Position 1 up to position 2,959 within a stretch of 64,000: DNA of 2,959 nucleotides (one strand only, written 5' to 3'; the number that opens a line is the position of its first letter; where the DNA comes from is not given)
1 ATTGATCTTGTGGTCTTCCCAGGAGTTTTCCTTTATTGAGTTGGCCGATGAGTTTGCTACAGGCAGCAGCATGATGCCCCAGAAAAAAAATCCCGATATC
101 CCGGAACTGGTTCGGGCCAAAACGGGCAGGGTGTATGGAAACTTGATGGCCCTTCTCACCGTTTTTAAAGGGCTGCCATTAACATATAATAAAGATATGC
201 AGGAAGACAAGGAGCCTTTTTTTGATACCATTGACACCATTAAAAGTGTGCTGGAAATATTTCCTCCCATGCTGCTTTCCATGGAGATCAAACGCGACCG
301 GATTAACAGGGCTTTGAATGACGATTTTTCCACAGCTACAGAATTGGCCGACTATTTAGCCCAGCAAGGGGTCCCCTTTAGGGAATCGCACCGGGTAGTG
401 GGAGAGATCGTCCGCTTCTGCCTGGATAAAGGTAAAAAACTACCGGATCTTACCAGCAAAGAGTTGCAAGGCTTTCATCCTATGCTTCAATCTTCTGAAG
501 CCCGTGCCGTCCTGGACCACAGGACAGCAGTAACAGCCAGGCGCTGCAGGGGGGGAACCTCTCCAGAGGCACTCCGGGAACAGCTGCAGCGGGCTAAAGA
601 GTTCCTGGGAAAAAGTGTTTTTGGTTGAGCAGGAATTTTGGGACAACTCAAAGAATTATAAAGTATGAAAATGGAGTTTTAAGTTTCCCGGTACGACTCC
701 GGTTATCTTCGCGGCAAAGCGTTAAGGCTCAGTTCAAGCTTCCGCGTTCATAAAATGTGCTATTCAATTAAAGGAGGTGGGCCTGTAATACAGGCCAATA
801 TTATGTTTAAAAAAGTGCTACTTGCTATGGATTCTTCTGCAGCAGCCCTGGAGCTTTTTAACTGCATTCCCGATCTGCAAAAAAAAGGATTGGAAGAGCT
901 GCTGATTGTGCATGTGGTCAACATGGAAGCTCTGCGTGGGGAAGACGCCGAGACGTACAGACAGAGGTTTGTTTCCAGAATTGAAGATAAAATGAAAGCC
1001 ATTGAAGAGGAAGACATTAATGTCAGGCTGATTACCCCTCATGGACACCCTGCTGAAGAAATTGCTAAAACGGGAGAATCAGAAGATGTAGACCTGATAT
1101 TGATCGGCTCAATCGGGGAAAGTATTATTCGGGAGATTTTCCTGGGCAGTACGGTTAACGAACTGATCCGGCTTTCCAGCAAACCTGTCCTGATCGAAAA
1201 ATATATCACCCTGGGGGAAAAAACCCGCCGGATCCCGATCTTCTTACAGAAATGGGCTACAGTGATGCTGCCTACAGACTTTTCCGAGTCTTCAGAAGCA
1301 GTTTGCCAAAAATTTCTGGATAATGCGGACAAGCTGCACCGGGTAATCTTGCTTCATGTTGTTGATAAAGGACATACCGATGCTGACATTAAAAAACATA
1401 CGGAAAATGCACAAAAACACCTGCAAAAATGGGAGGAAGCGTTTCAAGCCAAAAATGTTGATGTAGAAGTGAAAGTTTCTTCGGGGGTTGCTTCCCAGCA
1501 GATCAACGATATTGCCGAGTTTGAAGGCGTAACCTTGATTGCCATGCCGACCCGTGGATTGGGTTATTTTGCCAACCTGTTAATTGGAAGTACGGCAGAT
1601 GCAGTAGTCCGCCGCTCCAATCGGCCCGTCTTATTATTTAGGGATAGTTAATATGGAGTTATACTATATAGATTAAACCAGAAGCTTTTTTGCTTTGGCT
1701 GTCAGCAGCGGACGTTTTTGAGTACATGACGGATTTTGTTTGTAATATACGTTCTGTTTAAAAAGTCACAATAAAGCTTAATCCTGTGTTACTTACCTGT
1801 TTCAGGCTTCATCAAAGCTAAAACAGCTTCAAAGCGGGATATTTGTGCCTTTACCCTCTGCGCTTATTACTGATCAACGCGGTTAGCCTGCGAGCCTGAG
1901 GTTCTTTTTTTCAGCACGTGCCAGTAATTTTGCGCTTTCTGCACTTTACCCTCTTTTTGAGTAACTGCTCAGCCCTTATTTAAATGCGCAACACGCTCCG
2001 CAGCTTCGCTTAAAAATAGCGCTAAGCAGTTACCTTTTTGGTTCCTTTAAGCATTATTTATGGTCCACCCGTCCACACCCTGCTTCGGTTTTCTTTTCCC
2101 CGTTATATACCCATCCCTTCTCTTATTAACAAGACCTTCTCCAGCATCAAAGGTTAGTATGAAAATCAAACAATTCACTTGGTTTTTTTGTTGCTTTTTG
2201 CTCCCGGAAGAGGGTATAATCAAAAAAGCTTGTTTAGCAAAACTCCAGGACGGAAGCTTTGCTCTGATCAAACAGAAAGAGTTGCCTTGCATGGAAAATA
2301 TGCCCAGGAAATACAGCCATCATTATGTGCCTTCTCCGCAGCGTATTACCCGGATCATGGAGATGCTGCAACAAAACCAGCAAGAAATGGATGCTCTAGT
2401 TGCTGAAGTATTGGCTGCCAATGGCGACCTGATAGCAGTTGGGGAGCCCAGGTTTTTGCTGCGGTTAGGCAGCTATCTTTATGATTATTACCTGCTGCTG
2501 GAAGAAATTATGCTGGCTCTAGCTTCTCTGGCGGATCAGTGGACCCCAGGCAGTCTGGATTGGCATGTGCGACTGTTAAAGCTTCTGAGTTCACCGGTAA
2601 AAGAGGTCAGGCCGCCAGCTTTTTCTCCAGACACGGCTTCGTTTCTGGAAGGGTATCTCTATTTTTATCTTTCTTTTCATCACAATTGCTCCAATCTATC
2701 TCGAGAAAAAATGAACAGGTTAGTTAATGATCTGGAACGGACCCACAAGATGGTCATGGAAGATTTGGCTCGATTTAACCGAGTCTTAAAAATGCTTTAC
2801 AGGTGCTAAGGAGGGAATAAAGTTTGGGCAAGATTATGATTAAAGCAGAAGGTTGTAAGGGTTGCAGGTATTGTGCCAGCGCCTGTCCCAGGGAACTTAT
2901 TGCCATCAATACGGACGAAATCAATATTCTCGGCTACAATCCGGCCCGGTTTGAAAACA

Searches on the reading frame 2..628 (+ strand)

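Call 85: search_protein_families(library=pfam, proteins=[window:2-628:+], max_evalue=0.00001)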
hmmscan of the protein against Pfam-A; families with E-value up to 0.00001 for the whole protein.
window:2-628:+ (208 aa): 2 families
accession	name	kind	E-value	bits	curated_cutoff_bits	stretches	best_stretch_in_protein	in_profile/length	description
PF14698.11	ASL_C2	-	3.9e-24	85.3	27.3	1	109-177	1-68/69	Argininosuccinate lyase C-terminal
PF00206.25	Lyase_1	-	6.2e-10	39.4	27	1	2-46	267-312/312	Lyase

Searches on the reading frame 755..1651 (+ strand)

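Call 85: search_protein_families(library=pfam, proteins=[window:755-1651:+], max_evalue=0.00001)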
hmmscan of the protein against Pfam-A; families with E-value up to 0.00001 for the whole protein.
window:755-1651:+ (298 aa): 1 family
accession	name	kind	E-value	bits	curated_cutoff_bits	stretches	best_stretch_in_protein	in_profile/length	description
PF00582.32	Usp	-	2.4e-42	145.3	24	2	169-296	4-141/141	Universal stress protein family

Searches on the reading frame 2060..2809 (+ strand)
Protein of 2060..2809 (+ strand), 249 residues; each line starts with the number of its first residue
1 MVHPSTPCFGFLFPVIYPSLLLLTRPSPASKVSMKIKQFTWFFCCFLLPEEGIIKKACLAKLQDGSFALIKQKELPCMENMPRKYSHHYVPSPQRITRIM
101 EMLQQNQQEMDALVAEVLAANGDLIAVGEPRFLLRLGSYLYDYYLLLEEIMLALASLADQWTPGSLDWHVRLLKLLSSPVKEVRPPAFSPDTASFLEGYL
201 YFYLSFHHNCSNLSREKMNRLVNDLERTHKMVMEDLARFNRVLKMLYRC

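Call 85: search_protein_families(library=pfam, proteins=[window:2060-2809:+], max_evalue=0.00001)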
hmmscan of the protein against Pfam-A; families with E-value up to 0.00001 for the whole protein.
window:2060-2809:+ (249 aa): 1 family
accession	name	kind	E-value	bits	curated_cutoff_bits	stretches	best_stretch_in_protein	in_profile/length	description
PF20797.2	HepT-like_2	-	1.4e-14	54.5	27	1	137-242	3-109/110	HepT-like protein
